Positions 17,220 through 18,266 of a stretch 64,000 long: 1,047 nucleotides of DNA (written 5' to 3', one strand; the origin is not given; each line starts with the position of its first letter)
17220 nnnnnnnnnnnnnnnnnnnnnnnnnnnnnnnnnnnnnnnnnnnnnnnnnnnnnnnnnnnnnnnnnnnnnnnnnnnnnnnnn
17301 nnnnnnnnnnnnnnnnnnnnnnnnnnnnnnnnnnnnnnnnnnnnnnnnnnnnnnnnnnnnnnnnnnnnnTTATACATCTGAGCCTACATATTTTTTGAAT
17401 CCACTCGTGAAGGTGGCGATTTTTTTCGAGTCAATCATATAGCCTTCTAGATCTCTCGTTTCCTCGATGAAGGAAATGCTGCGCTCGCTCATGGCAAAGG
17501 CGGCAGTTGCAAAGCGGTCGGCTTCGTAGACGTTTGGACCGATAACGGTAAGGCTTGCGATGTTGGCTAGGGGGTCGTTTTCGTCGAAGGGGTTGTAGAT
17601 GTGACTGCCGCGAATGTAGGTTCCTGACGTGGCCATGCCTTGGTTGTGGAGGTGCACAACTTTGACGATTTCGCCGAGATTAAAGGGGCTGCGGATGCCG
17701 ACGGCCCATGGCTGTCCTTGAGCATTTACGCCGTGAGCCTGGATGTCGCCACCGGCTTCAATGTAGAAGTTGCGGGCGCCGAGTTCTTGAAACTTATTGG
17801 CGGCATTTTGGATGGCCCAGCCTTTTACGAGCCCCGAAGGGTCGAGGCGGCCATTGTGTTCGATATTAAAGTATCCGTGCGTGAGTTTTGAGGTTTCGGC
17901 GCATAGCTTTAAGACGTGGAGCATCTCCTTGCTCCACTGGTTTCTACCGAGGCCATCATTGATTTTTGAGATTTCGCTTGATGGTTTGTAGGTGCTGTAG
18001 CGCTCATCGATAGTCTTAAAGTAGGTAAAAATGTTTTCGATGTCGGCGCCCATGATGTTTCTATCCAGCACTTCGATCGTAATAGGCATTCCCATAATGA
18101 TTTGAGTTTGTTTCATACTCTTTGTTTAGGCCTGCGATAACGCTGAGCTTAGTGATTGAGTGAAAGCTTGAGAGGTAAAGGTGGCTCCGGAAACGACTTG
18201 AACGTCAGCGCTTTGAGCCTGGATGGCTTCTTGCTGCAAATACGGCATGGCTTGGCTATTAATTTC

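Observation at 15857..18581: Three-gene flavin module: FMN-binding (SGAT) lipoprotein-like protein, ApbE flavin transferase, membrane-embedded FNR-like NAD(P)H oxidoreductase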

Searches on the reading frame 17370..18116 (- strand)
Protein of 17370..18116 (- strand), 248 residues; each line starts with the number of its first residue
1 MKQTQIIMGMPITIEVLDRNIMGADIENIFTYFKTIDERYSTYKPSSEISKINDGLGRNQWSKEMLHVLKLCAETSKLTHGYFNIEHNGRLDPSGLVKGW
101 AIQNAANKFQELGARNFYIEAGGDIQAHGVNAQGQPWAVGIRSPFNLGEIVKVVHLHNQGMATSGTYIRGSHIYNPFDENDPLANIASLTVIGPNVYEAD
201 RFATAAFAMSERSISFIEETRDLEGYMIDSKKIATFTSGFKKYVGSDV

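Call 3: search_protein_families(library=pfam, proteins=[window:17370-18116:-], max_evalue=0.01)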
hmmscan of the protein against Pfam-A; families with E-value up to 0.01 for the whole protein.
window:17370-18116:- (248 aa): 1 family
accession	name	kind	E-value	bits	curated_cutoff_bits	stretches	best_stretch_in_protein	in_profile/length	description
PF02424.20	ApbE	-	6.4e-41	141.1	25.6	2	90-225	125-264/266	ApbE family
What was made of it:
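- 17370..18116 (-): Gene 2: a 248-aa leaderless ApbE-family FAD:protein FMN transferase. Pfam PF02424 gives 141 bits (call 3).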

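Call 4: search_protein_families(library=ncbifam, proteins=[window:17370-18116:-], max_evalue=0.01)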
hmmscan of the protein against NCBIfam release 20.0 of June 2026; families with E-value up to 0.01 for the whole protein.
window:17370-18116:- (248 aa): 1 family
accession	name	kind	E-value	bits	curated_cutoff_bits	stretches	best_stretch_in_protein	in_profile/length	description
NF007774.0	PRK10461.1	equivalog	8.7e-16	57.7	498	1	92-231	182-330/351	FAD:protein FMN transferase ApbE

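Call 41: search_solved_structures(query=window:17370-18116:-, max_evalue=0.001, show_alignments=2)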
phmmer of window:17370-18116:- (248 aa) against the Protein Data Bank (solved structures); distinct sequences matched with E-value up to 0.001: 12.
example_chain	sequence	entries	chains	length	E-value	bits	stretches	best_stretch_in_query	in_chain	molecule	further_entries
6nxi_A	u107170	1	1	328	5.3e-16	61.9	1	91-246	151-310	FAD:protein FMN transferase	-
4xgw_A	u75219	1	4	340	1.3e-15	60.6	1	92-231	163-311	FAD:protein FMN transferase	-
2o18_A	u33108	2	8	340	4.4e-15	58.9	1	92-231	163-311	Thiamine biosynthesis lipoprotein apbE | FAD:protein FMN transferase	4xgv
6nxj_A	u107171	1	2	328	1.1e-14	57.7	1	91-246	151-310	FAD:protein FMN transferase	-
3pnd_A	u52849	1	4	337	1.9e-14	56.9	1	92-228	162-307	Thiamine biosynthesis lipoprotein ApbE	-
4xgx_A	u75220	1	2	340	7.3e-14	54.9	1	92-231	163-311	FAD:protein FMN transferase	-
7esa_A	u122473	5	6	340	3.8e-12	49.3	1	89-241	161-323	FAD:protein FMN transferase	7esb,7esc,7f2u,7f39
1vrm_A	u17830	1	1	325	4e-12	49.3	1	86-212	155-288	hypothetical protein TM1553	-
5mgy_H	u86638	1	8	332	2.6e-11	46.6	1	91-228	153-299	FAD:protein FMN transferase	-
4xdt_A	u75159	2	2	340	3.8e-05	26.4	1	112-230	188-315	FAD:protein FMN transferase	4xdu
4ifu_A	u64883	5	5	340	7.7e-05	25.4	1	112-230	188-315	FAD:protein FMN transferase | Thiamine biosynthesis lipoprotein ApbE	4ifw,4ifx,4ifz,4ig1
7mgt_A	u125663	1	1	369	9.2e-05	25.1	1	122-230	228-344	FAD:protein FMN transferase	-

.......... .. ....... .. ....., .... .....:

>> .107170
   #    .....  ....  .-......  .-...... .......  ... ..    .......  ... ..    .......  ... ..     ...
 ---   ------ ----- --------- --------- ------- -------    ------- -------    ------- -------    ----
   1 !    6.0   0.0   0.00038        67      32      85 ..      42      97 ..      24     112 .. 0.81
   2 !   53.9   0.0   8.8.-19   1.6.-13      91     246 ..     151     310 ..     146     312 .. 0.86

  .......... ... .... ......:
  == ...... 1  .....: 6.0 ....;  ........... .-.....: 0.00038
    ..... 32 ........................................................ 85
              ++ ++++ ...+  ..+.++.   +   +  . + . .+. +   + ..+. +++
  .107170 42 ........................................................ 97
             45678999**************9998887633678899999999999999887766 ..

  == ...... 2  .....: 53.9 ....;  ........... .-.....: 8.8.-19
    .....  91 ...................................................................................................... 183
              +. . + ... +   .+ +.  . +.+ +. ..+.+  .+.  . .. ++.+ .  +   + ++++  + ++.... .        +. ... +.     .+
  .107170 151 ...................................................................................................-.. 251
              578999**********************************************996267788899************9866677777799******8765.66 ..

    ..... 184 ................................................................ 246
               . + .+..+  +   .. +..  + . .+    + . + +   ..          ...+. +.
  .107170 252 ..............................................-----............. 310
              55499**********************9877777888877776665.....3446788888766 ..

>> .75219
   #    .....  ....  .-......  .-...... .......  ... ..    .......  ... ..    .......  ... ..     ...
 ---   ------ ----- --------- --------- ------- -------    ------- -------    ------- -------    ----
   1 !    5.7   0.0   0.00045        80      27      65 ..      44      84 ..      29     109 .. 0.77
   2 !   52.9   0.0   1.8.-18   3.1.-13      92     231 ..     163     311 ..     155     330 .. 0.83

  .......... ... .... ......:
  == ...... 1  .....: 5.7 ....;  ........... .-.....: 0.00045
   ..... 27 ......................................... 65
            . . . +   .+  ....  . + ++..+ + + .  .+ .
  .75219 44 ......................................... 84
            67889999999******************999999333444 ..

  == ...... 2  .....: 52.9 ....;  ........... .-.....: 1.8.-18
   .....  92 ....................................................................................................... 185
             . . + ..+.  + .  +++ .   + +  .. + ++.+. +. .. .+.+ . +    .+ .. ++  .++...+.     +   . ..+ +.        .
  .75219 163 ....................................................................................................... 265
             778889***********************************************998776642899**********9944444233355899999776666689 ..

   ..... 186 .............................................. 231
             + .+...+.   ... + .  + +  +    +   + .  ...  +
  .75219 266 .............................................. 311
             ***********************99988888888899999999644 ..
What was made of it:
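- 17370..18116 (-): It is about 50 residues shorter than the solved ApbEs between residues 85 and 91 (call 41).
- ApbE keeps the segments that align with the conserved motifs of solved ApbEs (call 41).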

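Call 62: find_homologous_proteins(query=window:17370-18116:-)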
Query window:17370-18116:- (248 aa): 7908 proteins with E <= 0.001 among 8000 candidates; the best 120 are listed.
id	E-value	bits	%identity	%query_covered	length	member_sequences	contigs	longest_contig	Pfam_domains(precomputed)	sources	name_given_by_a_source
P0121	2.0e-159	546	100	97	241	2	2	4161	PF02424.21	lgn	-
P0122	5.7e-105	368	65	98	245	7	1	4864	PF02424.21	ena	-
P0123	8.5e-105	367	66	99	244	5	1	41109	PF02424.21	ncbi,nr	ncbi:MAG TPA: FAD:protein FMN transferase [Candidatus Dormibacteraeota bacterium]|nr:FAD:protein FMN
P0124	6.2e-104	365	65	100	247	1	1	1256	PF02424.21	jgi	jgi:thiamine biosynthesis lipoprotein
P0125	5.4e-103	362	65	100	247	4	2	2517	PF02424.21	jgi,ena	jgi:thiamine biosynthesis lipoprotein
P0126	1.1e-102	361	64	100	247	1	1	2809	PF02424.21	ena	-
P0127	2.9e-102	359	63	100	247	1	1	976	PF02424.21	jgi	jgi:FAD:protein FMN transferase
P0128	9.9e-102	357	63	100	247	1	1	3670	PF02424.21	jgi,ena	jgi:thiamine biosynthesis lipoprotein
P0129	1.4e-101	357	64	100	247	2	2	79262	PF02424.21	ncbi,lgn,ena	-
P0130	3.6e-101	356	64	97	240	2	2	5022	PF02424.21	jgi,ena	-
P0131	4.2e-101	355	63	98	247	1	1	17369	PF02424.21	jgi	jgi:thiamine biosynthesis lipoprotein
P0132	7.9e-101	354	65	98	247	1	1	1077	PF02424.21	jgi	jgi:thiamine biosynthesis lipoprotein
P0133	9.0e-101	354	63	98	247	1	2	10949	PF02424.21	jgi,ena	jgi:thiamine biosynthesis lipoprotein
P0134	1.4e-100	354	66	98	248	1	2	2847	PF02424.21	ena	-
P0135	1.7e-100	353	63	98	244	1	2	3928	PF02424.21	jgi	jgi:thiamine biosynthesis lipoprotein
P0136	2.4e-100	353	62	99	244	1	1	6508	PF02424.21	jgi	-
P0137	3.3e-100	352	64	99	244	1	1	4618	PF02424.21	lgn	-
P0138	4.3e-100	352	65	98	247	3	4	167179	PF02424.21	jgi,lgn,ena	jgi:thiamine biosynthesis lipoprotein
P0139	4.9e-100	352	60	99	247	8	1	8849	PF02424.21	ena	-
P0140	5.1e-100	352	63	98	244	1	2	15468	PF02424.21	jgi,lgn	jgi:thiamine biosynthesis lipoprotein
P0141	9.9e-100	351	62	98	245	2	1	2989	PF02424.21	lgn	-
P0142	1.1e-99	351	62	100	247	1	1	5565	PF02424.21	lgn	-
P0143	1.4e-99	350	63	99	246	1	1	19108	PF02424.21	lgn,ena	-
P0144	1.5e-99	350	65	96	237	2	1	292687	PF02424.21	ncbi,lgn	-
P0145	1.5e-99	350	63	100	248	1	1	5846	PF02424.21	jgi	jgi:thiamine biosynthesis lipoprotein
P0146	1.5e-99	350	64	100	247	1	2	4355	PF02424.21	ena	-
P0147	1.8e-99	350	64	98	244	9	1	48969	PF02424.21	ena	-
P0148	1.8e-99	350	65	98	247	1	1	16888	PF02424.21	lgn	-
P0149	3.6e-99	349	65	96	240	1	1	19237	PF02424.21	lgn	-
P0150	4.3e-99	349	63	99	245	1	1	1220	PF02424.21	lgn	-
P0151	4.4e-99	349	64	98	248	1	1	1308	PF02424.21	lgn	-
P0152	1.3e-98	347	63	98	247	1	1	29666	PF02424.21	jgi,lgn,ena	-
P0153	1.3e-98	347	64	98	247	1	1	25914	PF02424.21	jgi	jgi:FAD:protein FMN transferase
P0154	3.0e-98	346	62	98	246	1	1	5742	PF02424.21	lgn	-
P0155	3.2e-98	346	64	96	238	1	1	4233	PF02424.21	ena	-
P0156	3.3e-98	346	62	98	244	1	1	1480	PF02424.21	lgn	-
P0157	3.6e-98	346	64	97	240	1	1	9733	PF02424.21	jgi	jgi:thiamine biosynthesis lipoprotein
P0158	5.6e-98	345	62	98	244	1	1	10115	PF02424.21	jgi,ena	jgi:thiamine biosynthesis lipoprotein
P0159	6.3e-98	345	63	100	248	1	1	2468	PF02424.21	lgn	-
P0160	7.3e-98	345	65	96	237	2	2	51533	PF02424.21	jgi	jgi:thiamine biosynthesis lipoprotein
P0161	8.6e-98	345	62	100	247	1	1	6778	PF02424.21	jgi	jgi:thiamine biosynthesis lipoprotein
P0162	9.3e-98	344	64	98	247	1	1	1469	PF02424.21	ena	-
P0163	1.0e-97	344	62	98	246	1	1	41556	PF02424.21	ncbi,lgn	ncbi:MAG: FAD:protein FMN transferase [Candidatus Saccharimonadales bacterium]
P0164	1.1e-97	344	63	98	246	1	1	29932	PF02424.21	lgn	-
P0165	1.1e-97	344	65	95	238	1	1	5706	PF02424.21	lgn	-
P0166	1.3e-97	344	62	100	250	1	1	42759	PF02424.21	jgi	-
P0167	1.3e-97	344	61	98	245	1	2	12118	PF02424.21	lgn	-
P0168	1.4e-97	344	61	99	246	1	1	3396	PF02424.21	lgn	-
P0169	1.5e-97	344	62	98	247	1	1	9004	PF02424.21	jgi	jgi:thiamine biosynthesis lipoprotein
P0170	1.8e-97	344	62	98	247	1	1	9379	PF02424.21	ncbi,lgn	ncbi:MAG: FAD:protein FMN transferase [Candidatus Saccharimonadales bacterium]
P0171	1.8e-97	343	61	98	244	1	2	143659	PF02424.21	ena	-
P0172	2.6e-97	343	60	100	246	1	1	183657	PF02424.21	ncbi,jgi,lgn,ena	jgi:thiamine biosynthesis lipoprotein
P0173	3.4e-97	343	63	98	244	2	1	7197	PF02424.21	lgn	-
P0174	4.9e-97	342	64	97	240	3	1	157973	PF02424.21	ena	-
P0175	5.7e-97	342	62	98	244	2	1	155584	PF02424.21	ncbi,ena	-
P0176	6.2e-97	342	64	98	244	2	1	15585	PF02424.21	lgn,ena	-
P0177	8.4e-97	341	62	98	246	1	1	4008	PF02424.21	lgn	-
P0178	9.9e-97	341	61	98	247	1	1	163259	PF02424.21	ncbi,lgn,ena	-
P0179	1.0e-96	341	63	96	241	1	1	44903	PF02424.21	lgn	-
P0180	1.3e-96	341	61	98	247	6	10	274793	PF02424.21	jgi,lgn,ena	jgi:thiamine biosynthesis lipoprotein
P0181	1.5e-96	340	61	98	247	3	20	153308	PF02424.21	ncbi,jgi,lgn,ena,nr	ncbi:MAG TPA: FAD:protein FMN transferase [Patescibacteria group bacterium]|jgi:thiamine biosynthesi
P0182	1.9e-96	340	61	98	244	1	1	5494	PF02424.21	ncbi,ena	ncbi:MAG TPA: FAD:protein FMN transferase [Candidatus Saccharimonadales bacterium]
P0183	1.9e-96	340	61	99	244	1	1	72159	PF02424.21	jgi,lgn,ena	-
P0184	2.6e-96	340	63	98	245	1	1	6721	PF02424.21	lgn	-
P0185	2.6e-96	340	61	98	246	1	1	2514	PF02424.21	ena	-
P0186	3.0e-96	339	61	100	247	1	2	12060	PF02424.21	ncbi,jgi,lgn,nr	ncbi:MAG TPA: FAD:protein FMN transferase [Candidatus Saccharimonadia bacterium]|jgi:thiamine biosyn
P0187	4.0e-96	339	61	100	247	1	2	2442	PF02424.21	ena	-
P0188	4.7e-96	339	60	98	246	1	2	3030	PF02424.21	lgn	-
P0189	4.8e-96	339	61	98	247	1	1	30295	PF02424.21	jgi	-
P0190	5.6e-96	339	62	98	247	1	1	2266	PF02424.21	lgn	-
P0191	6.3e-96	338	63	95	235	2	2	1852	PF02424.21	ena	-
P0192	7.2e-96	338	63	98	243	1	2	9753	PF02424.21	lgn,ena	-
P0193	7.4e-96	338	61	99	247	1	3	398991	PF02424.21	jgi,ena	jgi:thiamine biosynthesis lipoprotein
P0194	7.7e-96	338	62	96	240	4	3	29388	PF02424.21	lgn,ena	-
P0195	7.8e-96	338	61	100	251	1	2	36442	PF02424.21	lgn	-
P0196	9.2e-96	338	62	100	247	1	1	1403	PF02424.21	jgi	-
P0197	1.2e-95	337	63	100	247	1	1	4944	PF02424.21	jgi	jgi:thiamine biosynthesis lipoprotein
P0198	1.4e-95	337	65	95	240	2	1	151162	PF02424.21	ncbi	-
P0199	1.4e-95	337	60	98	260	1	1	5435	PF02424.21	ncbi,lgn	-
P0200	1.4e-95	337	60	99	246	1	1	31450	PF02424.21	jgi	jgi:FAD:protein FMN transferase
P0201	1.5e-95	337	60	98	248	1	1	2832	PF02424.21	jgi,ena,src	-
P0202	1.5e-95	337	63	98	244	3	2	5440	PF02424.21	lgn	-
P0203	1.6e-95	337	61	98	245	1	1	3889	PF02424.21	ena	-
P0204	1.6e-95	337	63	96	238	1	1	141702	PF02424.21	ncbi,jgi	-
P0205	1.6e-95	337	62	98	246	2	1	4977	PF02424.21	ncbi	ncbi:MAG: FAD:protein FMN transferase [Candidatus Saccharimonadales bacterium]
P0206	1.7e-95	337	63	98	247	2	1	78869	PF02424.21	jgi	jgi:thiamine biosynthesis lipoprotein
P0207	1.8e-95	337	62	98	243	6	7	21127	PF02424.21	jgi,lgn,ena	jgi:thiamine biosynthesis lipoprotein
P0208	2.6e-95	336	63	98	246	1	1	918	PF02424.21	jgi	jgi:thiamine biosynthesis lipoprotein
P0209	2.6e-95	336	61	98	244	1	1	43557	PF02424.21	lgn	-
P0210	2.6e-95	336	63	98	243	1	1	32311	PF02424.21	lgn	-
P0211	2.7e-95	336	61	98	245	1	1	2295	PF02424.21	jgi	-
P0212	3.3e-95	336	61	99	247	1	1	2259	PF02424.21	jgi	jgi:thiamine biosynthesis lipoprotein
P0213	3.3e-95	336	63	98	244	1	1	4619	PF02424.21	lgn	-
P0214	3.6e-95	336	61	98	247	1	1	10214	PF02424.21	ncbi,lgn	-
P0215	4.0e-95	336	60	98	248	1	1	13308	PF02424.21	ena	-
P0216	4.9e-95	336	61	98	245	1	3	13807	PF02424.21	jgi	jgi:thiamine biosynthesis lipoprotein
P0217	5.8e-95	335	62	96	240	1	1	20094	PF02424.21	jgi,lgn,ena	-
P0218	6.5e-95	335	61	98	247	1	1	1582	PF02424.21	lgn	-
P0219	7.1e-95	335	62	98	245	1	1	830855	PF02424.21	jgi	jgi:thiamine biosynthesis lipoprotein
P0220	7.4e-95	335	61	98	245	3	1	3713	PF02424.21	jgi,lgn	-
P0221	8.0e-95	335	61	99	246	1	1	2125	PF02424.21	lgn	-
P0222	9.2e-95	335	62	98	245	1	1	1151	PF02424.21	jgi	jgi:thiamine biosynthesis lipoprotein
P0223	9.6e-95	335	61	98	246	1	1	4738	PF02424.21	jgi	jgi:thiamine biosynthesis lipoprotein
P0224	1.1e-94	334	62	95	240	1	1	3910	PF02424.21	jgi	jgi:thiamine biosynthesis lipoprotein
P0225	1.1e-94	334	60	98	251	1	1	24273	PF02424.21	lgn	-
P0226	1.2e-94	334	59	100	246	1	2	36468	PF02424.21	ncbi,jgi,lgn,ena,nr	ncbi:MAG TPA: FAD:protein FMN transferase [Verrucomicrobiae bacterium]|jgi:thiamine biosynthesis lip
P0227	1.3e-94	334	63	98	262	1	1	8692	PF02424.21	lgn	-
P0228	1.6e-94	334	62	98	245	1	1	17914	PF02424.21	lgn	-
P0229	1.6e-94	334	62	96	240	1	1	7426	PF02424.21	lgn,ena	-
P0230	2.0e-94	333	60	98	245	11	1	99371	PF02424.21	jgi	jgi:FAD:protein FMN transferase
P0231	2.9e-94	333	63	96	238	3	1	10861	PF02424.21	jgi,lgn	-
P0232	3.5e-94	333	62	96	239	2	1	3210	PF02424.21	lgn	-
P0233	3.9e-94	333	59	100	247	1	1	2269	PF02424.21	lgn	-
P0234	4.3e-94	332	61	96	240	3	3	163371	PF02424.21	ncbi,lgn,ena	-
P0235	4.3e-94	332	59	99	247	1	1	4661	PF02424.21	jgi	jgi:thiamine biosynthesis lipoprotein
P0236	4.3e-94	332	61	98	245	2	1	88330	PF02424.21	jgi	-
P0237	4.7e-94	332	60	99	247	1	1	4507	PF02424.21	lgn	-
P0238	4.9e-94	332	62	96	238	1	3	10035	PF02424.21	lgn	-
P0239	5.0e-94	332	59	98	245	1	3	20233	PF02424.21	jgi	jgi:thiamine biosynthesis lipoprotein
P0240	5.0e-94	332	60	98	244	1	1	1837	PF02424.21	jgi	jgi:thiamine biosynthesis lipoprotein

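Call 70: search_protein_representatives(protein=window:17370-18116:-)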
Query: 248 residues. Proteins with E-value up to 0.001 (for the whole library): 13728; up to 1e-10: 3811; up to 1e-30: 153. The best 150 are listed.
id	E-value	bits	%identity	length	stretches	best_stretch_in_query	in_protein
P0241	5.5e-74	264.9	53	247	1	1-244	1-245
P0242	4.4e-73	262.0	52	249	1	2-244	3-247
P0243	2.4e-67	243.2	51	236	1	10-246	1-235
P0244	1.6e-66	240.5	49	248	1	1-244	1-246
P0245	2.1e-66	240.1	49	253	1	1-244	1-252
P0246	1.9e-65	237.0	58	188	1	61-246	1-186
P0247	8.0e-65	234.9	47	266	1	1-244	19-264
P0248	2.7e-63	229.9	47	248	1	6-244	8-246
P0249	1.9e-61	223.8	44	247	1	2-244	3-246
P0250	6.5e-60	218.9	48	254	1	2-244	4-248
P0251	6.8e-59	215.5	46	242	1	1-244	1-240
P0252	6.8e-58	212.2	64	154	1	94-245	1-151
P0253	1.5e-57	211.1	44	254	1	1-244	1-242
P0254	7.0e-57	208.9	45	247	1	2-244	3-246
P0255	7.1e-57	208.9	44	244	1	1-243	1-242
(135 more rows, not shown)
